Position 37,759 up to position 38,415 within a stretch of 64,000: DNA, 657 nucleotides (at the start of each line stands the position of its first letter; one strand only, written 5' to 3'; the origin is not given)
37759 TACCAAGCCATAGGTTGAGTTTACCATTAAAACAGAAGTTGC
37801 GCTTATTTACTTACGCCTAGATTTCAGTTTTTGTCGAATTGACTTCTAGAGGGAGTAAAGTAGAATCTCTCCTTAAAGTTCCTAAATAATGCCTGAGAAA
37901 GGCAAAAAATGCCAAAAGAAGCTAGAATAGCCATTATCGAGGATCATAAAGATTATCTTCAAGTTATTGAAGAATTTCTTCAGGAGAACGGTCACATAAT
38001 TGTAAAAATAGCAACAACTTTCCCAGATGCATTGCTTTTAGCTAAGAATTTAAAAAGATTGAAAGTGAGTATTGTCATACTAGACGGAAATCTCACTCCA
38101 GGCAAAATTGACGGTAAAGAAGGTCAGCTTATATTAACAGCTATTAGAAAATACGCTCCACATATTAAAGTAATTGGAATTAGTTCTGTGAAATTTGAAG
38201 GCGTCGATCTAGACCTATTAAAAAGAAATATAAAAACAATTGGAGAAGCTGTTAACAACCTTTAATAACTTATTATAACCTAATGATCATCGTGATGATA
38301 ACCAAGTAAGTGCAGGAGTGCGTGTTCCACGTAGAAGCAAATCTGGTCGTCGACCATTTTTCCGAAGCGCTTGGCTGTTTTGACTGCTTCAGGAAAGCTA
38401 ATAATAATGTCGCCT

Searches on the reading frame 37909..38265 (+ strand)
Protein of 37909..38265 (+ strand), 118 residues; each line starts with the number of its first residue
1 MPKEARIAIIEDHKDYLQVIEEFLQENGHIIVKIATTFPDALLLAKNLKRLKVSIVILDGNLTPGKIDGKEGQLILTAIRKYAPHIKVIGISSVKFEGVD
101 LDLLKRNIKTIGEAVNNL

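Call 29: search_protein_families(library=pfam, proteins=[window:37909-38265:+], max_evalue=0.001)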
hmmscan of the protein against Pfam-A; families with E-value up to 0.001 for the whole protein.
window:37909-38265:+ (118 aa): 1 family
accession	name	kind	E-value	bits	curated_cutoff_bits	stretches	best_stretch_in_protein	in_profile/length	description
PF00072.30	Response_reg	-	5.3e-08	33.5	30.2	1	7-94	1-79/111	Response regulator receiver domain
